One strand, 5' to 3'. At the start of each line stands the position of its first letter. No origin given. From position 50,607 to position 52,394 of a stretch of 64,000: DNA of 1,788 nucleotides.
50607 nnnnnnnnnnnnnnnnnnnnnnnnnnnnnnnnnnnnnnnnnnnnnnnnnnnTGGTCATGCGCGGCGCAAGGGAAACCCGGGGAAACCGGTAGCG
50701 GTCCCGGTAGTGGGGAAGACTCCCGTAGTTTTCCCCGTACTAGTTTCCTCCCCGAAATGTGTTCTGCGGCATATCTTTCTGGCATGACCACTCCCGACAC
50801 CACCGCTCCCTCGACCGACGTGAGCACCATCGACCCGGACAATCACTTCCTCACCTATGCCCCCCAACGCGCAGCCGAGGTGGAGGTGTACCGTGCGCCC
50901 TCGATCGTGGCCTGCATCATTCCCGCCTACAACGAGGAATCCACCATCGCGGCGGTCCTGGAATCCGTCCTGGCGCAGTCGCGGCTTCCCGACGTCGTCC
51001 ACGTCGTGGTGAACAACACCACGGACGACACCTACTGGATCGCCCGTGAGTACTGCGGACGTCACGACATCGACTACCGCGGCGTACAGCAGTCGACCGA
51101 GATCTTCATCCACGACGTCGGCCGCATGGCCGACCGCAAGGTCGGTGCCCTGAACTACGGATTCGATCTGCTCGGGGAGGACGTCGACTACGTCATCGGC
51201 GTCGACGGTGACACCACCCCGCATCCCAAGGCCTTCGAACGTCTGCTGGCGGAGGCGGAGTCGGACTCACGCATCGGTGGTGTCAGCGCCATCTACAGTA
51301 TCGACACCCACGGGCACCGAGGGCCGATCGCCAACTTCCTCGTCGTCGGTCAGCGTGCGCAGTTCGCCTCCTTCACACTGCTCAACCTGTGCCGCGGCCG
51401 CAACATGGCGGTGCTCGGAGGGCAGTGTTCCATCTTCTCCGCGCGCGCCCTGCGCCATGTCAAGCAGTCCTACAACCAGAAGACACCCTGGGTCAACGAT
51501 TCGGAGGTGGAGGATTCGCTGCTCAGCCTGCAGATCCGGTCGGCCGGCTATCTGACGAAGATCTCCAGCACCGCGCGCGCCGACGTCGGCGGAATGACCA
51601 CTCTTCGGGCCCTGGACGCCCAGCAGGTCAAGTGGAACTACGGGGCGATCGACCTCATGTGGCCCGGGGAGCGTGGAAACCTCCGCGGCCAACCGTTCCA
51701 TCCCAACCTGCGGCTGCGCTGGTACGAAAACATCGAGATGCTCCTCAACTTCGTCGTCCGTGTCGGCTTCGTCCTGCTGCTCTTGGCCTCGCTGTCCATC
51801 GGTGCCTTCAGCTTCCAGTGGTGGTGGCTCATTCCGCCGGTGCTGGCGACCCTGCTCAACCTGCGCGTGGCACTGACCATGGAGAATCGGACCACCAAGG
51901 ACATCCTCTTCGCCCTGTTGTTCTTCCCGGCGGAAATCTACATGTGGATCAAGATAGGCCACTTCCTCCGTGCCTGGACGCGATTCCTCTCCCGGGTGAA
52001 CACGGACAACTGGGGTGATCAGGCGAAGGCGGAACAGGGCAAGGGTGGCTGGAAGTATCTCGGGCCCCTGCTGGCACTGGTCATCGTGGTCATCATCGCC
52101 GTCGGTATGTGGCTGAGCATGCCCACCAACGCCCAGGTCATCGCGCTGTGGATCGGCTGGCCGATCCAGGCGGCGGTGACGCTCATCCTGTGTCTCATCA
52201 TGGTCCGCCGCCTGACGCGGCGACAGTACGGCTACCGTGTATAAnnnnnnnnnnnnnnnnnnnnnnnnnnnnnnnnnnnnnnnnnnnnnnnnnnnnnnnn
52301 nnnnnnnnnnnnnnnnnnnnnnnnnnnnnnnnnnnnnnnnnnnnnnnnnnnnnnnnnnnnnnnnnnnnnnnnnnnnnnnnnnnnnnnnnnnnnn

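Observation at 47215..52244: Three-gene module between divIVA and ileS: STAND-LuxR regulator, lipoprotein and processive GT2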

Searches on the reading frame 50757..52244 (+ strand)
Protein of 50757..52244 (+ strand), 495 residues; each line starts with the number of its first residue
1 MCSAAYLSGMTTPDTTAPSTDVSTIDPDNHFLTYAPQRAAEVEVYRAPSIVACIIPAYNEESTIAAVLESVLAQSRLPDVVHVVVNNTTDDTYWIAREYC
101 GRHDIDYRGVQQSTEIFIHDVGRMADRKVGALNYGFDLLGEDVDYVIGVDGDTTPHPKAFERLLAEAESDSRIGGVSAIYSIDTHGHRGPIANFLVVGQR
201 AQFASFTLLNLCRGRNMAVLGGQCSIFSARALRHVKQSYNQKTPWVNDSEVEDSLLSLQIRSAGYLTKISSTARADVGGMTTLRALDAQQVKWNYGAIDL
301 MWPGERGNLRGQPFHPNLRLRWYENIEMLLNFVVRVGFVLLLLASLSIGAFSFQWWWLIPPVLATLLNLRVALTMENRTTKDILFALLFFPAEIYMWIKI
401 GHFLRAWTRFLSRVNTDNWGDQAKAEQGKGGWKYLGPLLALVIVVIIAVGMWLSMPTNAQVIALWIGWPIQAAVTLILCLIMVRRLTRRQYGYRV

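Call 7: search_protein_families(library=pfam, proteins=[window:50757-52244:+], max_evalue=0.01)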
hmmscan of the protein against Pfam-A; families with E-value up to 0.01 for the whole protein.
window:50757-52244:+ (495 aa): 3 families
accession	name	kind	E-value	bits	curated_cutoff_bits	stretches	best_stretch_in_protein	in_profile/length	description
PF00535.33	Glycos_transf_2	-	3.9e-18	66.4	23.3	1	53-234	2-166/168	Glycosyl transferase family 2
PF13641.12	Glyco_tranf_2_3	-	9.3e-13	49.1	27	1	48-296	1-230/230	Glycosyltransferase like family 2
PF13632.12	Glyco_trans_2_3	-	1.9e-12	47.8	27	1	145-367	1-197/198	Glycosyl transferase family group 2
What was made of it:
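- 50784..52244 (+): Membrane-embedded GT2 synthase, 486 aa from ATG 50784. An alternative ATG at 50757 gives 495 aa. Pfam GT2 families (call 7).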

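Call 8: search_protein_families(library=ncbifam, proteins=[window:50757-52244:+], max_evalue=0.01)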
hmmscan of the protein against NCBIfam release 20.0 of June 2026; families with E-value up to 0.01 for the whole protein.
window:50757-52244:+ (495 aa): 12 families
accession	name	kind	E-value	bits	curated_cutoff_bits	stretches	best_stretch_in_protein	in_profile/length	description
TIGR03937.1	PgaC_IcaA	equivalog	1.6e-08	33.9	422.3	1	49-386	45-364/407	poly-beta-1,6-N-acetyl-D-glucosamine synthase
TIGR03469.1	HpnB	hypoth_equivalog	6.1e-07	28.8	379.25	1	44-172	39-165/386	hopene-associated glycosyltransferase HpnB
NF045692.1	OglycostaseCruG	equivalog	1.2e-06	27.7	600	1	50-169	42-154/386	2'-O-glycosyltransferase CruG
TIGR03111.1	glyc2_xrt_Gpos1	hypoth_equivalog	1.5e-05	24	363.95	1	48-299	48-288/439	TIGR03111 family XrtG-associated glycosyltransferase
NF053846.1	glyco_with_XrtP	equivalog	0.0001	21.1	520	1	146-299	137-300/440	XrtP-associated glycosyltransferase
NF010496.0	PRK13915.1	equivalog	0.00011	21.5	262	1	40-99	22-84/307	glucosyl-3-phosphoglycerate synthase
TIGR04182.1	glyco_TIGR04182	equivalog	0.0002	20.9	325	1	51-165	2-95/293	S-layer glycoprotein N-glycosyltransferase AglJ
TIGR04242.1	nodulat_NodC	equivalog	0.00042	19.4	550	1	38-294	38-281/395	chitooligosaccharide synthase NodC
TIGR04283.1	glyco_like_mftF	equivalog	0.0023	17.6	182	1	53-98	3-48/221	TIGR04283 family arsenosugar biosynthesis glycosyltransferase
NF007482.0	PRK10073.1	equivalog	0.0041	16.2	423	1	51-170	8-113/334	glycosyltransferase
NF038302.1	EPS_HpsE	equivalog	0.0055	15.7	300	1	53-102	5-57/307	hormogonium polysaccharide biosynthesis glycosyltransferase HpsE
NF053739.1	GlytfEpsEBac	equivalog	0.0067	15.4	450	0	51-113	3-65/265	glycosyltransferase EpsE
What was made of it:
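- On PgaC/IcaA PNAG synthase (NCBIfam TIGR03937 equivalog): 33.9 bits against a cut-off of 422.3 (call 8).
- Closest known: PNAG synthases PgaCD and IcaAD. Different: NCBIfam PgaC_IcaA scores 33.9 bits against a cut-off of 422 (call 8).
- NCBIfam gives only weak N-terminal hits to HpnB and CruG, and a 34-bit hit to PgaC_IcaA (call 8).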

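Call 13: find_homologous_proteins(query=window:50757-52241:+)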
Query window:50757-52241:+ (495 aa): 1277 proteins with E <= 0.001 among 8000 candidates; the best 120 are listed.
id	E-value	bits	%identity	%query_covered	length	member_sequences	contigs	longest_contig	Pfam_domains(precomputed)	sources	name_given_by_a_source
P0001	0.0e+0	1118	100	98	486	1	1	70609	PF13632.13,PF13641.13,PF00535.33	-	-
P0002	7.7e-190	650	62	93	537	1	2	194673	PF13632.13,PF13641.13,PF00535.33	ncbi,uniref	ncbi:glycosyltransferase family 2 protein [Georgenia sp. Z1344]|uniref:glycosyltransferase family 2 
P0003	6.8e-189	647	62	91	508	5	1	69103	PF13632.13,PF13641.13,PF00535.33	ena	-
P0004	6.1e-188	644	60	96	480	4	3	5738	PF13632.13,PF13641.13,PF00535.33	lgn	-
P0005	1.5e-187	642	60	98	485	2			PF13632.13,PF13641.13,PF00535.33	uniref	uniref:Glycosyltransferase family 2 protein n=1 Tax=Neobacillus citreus TaxID=2833578 RepID=A0A942SY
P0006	1.6e-187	642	62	90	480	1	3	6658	PF13632.13,PF13641.13,PF00535.33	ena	-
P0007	1.7e-187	642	60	98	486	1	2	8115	PF13632.13,PF13641.13,PF00535.33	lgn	-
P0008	4.7e-186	637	58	100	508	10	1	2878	PF13632.13,PF13641.13,PF00535.33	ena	-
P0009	1.2e-185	636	58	97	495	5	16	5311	PF13632.13,PF13641.13,PF00535.33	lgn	-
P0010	4.0e-185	634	58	97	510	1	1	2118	PF13632.13,PF13641.13,PF00535.33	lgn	-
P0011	4.8e-185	634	61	95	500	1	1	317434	PF13632.13,PF13641.13,PF00535.33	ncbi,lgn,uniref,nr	ncbi:glycosyltransferase [Agromyces sp. C10]|uniref:glycosyltransferase family 2 protein n=1 Tax=Agr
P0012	9.5e-185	633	63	90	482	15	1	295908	PF13632.13,PF13641.13,PF00535.33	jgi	jgi:cellulose synthase/poly-beta-1,6-N-acetylglucosamine synthase-like glycosyltransferase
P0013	9.6e-185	633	59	97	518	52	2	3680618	PF13632.13,PF13641.13,PF00535.33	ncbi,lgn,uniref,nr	ncbi:glycosyltransferase family 2 protein [Curtobacterium albidum]|uniref:Glycosyltransferase family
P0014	1.0e-184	633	60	95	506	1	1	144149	PF13632.13,PF13641.13,PF00535.33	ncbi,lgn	-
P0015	1.1e-184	633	59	97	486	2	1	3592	PF13632.13,PF13641.13,PF00535.33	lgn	-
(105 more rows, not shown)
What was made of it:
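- Closest known: PNAG synthases PgaCD and IcaAD. Same: Databases often label relatives of this GT2 as 'PgaC' (call 13).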

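Call 14: search_solved_structures(query=window:50757-52241:+, max_evalue=0.01, show_alignments=2)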
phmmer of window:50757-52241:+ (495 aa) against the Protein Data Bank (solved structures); distinct sequences matched with E-value up to 0.01: 0.
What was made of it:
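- Closest known: Class I hyaluronan synthases, chitin synthases and NodC. Different: A sequence-only PDB search found nothing at E <= 0.01 (call 14).
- Tried and rejected: The PDB sequence search with the GT2 found no hit at E <= 0.01 (call 14).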

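Call 15: find_encoding_contigs(protein=P0001, flank=10000, max_places=3)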
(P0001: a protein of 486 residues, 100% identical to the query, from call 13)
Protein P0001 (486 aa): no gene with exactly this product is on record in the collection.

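Call 24: find_encoding_contigs(protein=P0002, flank=10000, max_places=2)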
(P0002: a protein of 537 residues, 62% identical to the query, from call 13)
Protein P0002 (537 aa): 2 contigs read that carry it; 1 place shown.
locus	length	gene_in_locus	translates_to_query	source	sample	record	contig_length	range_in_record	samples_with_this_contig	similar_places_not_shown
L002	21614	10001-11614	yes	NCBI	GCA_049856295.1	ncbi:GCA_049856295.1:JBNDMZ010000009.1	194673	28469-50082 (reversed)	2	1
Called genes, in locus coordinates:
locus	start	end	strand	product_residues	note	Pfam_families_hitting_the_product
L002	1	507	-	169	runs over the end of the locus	PF00903:Glyoxalase (faint)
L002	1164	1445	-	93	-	PF07561:DUF1540 (faint)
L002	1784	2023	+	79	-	PF13560:HTH_31, PF01381:HTH_3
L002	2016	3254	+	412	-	PF13657:Couple_hipA, PF07804:HipA_C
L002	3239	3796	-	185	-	-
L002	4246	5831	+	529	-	-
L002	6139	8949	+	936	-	PF13191:AAA_16, PF13401:AAA_22 (weak), PF00196:GerE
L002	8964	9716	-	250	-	-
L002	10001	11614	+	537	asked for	PF00535:Glycos_transf_2, PF13641:Glyco_tranf_2_3, PF13632:Glyco_trans_2_3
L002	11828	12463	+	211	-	PF00574:CLP_protease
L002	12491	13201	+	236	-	PF00574:CLP_protease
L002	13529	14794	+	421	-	PF06689:zf-C4_ClpX, PF00493:MCM (weak), PF05496:RuvB_N (faint), PF00004:AAA, PF07724:AAA_2, PF07728:AAA_5 (weak), PF10431:ClpB_D2-small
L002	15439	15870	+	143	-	-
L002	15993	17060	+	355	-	PF01471:PG_binding_1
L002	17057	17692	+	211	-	PF00005:ABC_tran, PF13304:AAA_21 (faint)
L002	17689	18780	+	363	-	PF02687:FtsX (weak)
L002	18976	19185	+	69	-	PF13384:HTH_23 (faint)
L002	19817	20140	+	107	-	PF01817:CM_2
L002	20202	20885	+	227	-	-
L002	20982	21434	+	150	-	-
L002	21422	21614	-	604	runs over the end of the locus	PF00501:AMP-binding, PF23562:AMP-binding_C_3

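Call 25: find_encoding_contigs(protein=P0013, flank=10000, max_places=2)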
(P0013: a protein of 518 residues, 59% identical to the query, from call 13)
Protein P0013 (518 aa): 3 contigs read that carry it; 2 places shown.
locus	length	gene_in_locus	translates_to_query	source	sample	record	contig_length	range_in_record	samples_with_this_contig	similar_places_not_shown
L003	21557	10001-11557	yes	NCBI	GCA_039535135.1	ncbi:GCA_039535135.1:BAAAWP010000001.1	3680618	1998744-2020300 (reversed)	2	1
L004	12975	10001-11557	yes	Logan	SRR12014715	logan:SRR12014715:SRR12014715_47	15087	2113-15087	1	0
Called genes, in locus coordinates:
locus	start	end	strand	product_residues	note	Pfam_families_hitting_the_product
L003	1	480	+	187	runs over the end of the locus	PF00440:TetR_N, PF17754:TetR_C_14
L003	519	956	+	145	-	-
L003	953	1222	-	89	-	-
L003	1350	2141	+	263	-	PF13828:DUF4190 (weak), PF07553:Lipoprotein_Ltp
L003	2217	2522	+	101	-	-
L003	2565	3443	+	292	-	PF05661:DUF808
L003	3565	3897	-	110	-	-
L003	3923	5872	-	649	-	PF02705:K_trans, PF22776:K_trans_C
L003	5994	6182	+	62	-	-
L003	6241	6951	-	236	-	PF01048:PNP_UDP_1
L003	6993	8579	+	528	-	PF00512:HisKA, PF02518:HATPase_c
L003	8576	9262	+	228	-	-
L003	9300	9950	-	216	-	-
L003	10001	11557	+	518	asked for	PF00535:Glycos_transf_2, PF13641:Glyco_tranf_2_3, PF13632:Glyco_trans_2_3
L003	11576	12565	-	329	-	PF00072:Response_reg, PF00486:Trans_reg_C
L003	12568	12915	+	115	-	-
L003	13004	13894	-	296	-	PF00144:Beta-lactamase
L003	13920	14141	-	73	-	-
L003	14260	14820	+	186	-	PF07638:Sigma70_ECF (weak), PF04542:Sigma70_r2, PF08281:Sigma70_r4_2, PF04545:Sigma70_r4 (weak)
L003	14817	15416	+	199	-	-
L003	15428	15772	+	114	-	-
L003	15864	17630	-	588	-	-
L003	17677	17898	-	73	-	PF00356:LacI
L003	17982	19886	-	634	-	PF07944:Beta-AFase-like_GH127_cat, PF20736:Glyco_hydro127M, PF20737:Glyco_hydro127C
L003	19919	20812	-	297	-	PF00528:BPD_transp_1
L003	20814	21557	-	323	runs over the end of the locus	PF00528:BPD_transp_1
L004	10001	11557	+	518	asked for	PF00535:Glycos_transf_2, PF13641:Glyco_tranf_2_3, PF13632:Glyco_trans_2_3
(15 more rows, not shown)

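Call 31: find_related_loci(query=A1, collection=genome_contigs, flank=10000)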
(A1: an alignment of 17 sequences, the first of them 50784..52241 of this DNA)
Query A1 (486 aa) in genome_contigs; peptide patterns used: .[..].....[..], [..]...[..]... (x = any residue, [..] = any of these).
500 stretches matched a pattern; 483 encode a relative of the query (tblastn E <= 1e-3); the best 80 are kept; 80 distinct loci.
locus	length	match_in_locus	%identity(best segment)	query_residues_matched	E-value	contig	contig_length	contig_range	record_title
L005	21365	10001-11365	62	26-486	0e+0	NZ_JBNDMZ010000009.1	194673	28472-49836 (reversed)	Georgenia sp. Z1344 NNDJJMBM_9, whole genome shotgun sequence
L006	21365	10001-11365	62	26-486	0e+0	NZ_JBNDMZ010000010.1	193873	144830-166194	Georgenia sp. Z1344 NNDJJMBM_10, whole genome shotgun sequence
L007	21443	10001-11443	60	3-486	0e+0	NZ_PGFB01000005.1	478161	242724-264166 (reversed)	Compostimonas suwonensis strain DSM 25625 Ga0181017_105, whole genome shotgun sequence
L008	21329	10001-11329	62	42-486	0e+0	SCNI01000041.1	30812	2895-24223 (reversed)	Microbacteriaceae bacterium 3FA27C10 NODE_41_length_30812_cov_21.459266, whole genome shotgun sequence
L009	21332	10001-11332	62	41-486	0e+0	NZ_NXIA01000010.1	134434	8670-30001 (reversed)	Curtobacterium sp. 'Ferrero' Contig_10, whole genome shotgun sequence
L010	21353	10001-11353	61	32-486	0e+0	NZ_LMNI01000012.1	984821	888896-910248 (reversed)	Microbacterium sp. Leaf288 contig_4, whole genome shotgun sequence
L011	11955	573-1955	61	17-486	0e+0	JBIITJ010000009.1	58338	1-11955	MAG: Rhodoglobus sp. isolate ME2004-06-11_3300042997_group2_bin79 Rohwer_bin158_scaffold_237_c1, whole genome shotgun se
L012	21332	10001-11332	62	41-486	0e+0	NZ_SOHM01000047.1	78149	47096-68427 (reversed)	Cryobacterium lactosi strain Sr59 scaffold7, whole genome shotgun sequence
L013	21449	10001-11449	58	4-486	0e+0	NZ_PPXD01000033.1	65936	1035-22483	Cryobacterium zongtaii strain TMN-42 C225, whole genome shotgun sequence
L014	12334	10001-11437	60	5-486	0e+0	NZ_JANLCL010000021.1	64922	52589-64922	Herbiconiux oxytropis strain CPCC 203406 Scaffold21, whole genome shotgun sequence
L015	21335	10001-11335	63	40-486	0e+0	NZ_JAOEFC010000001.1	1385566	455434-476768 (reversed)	Microbacterium festucae strain W1N ZB100000, whole genome shotgun sequence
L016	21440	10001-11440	59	5-486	0e+0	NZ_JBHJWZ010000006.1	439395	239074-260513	Microbacterium sp. NPDC056044 NPDC056044_T25_F2.ctg-0006, whole genome shotgun sequence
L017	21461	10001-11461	59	3-486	0e+0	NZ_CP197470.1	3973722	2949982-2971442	Microbacterium sp. F51-2R chromosome, complete genome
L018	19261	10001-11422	60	13-486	0e+0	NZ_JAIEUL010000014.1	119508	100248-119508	Cryobacterium inferilacus strain 1639 NODE_14_length_119508_cov_78.844370, whole genome shotgun sequence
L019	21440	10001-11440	59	5-486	0e+0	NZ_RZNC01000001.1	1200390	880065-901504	Labedella populi strain 8H24J-4-2 scaffold_0, whole genome shotgun sequence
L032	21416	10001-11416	57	7-486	0e+0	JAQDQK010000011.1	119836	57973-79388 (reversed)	Propionibacteriaceae bacterium AM104-82 PF3HH24005.Scaf11, whole genome shotgun sequence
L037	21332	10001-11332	61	41-486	0e+0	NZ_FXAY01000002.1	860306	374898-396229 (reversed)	Agreia pratensis strain VKM Ac-2510, whole genome shotgun sequence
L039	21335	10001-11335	62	40-486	0e+0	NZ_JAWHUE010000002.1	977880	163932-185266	Microbacterium sp. SSW1-59 contig2, whole genome shotgun sequence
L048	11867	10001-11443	60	4-486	0e+0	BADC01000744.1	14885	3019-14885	Corynebacterium-like bacterium B27 DNA, contig: IB027.C744, whole genome shotgun sequence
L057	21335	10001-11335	61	40-486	0e+0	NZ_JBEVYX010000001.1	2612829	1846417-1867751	Microbacterium aurantiacum strain GAI20246-6 NODE_1_length_2612829_cov_32.464576, whole genome shotgun sequence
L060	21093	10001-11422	57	5-486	0e+0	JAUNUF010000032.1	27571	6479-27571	MAG: Propionibacteriaceae bacterium isolate S5R_St_17 NODE_532_length_27571_cov_8.363352, whole genome shotgun sequence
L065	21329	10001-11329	62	42-486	0e+0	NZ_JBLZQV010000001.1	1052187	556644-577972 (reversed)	Herbiconiux sp. YIM B11900 Scaffold1, whole genome shotgun sequence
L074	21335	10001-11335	61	40-486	0e+0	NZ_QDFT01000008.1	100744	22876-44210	Microbacterium testaceum strain TPD7010 Contig_13, whole genome shotgun sequence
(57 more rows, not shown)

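Call 40: search_protein_families(library=pfam, proteins=[L048:5640-6809:+, L057:11374-12354:-, L037:6288-7976:+, L039:12581-13603:-, L074:7826-8632:+, L065:14171-16633:-, L002:8964-9716:-, L003:9300-9950:-], max_evalue=0.01)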
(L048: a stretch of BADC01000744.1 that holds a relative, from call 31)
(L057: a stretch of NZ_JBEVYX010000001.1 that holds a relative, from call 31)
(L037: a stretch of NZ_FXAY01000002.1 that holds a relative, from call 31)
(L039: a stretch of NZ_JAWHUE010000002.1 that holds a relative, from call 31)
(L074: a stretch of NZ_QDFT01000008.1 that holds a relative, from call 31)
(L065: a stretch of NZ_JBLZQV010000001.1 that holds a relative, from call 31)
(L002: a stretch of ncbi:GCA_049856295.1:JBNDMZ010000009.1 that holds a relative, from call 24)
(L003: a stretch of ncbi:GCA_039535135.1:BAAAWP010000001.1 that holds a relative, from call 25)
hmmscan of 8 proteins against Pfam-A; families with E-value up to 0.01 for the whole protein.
L048:5640-6809:+ (389 aa): 1 family
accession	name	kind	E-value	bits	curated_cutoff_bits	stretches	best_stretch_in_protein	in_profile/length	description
PF00990.26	GGDEF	-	1.5e-13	51.3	23.8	1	240-379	18-161/161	Diguanylate cyclase, GGDEF domain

L057:11374-12354:- (326 aa): 2 families
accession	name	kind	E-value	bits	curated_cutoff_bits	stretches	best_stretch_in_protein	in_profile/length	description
PF00072.30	Response_reg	-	9.9e-24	84.1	30.2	1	12-119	2-110/111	Response regulator receiver domain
PF00486.34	Trans_reg_C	-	9.5e-20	70.9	26.2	1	236-318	2-77/77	Transcriptional regulatory protein, C terminal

L037:6288-7976:+ (562 aa): 4 families
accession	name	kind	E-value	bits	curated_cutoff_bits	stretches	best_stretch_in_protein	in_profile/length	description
PF02518.31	HATPase_c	-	2.9e-29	102.2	26.4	1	435-546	2-110/111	Histidine kinase-, DNA gyrase B-, and HSP90-like ATPase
PF00512.31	HisKA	-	4.1e-17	62.4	26.9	1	324-384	1-61/66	His Kinase A (phospho-acceptor) domain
PF08448.16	PAS_4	-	3.8e-07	30.8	23.1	1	207-318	1-108/110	PAS fold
PF13581.12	HATPase_c_2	-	0.00024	21.6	27.4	1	431-521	24-110/127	Histidine kinase-like ATPase domain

L039:12581-13603:- (340 aa): 1 family
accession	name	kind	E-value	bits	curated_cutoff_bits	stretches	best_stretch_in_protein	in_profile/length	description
PF01341.22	Glyco_hydro_6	-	5.2e-56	191.1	27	1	68-321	6-300/305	Glycosyl hydrolases family 6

L074:7826-8632:+ (268 aa): 0 families

L065:14171-16633:- (820 aa): 2 families
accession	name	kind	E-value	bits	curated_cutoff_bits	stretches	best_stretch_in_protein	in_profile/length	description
PF00563.25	EAL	-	2.1e-48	165.2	31.3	1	555-785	4-236/236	EAL domain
PF00990.26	GGDEF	-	7e-38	130.4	23.8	1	378-531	2-159/161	Diguanylate cyclase, GGDEF domain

L002:8964-9716:- (250 aa): 0 families

L003:9300-9950:- (216 aa): 0 families
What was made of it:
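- Closest known: BcsA-BcsB cellulose synthase. Same: Relatives of the pair lie next to GGDEF proteins (call 40).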
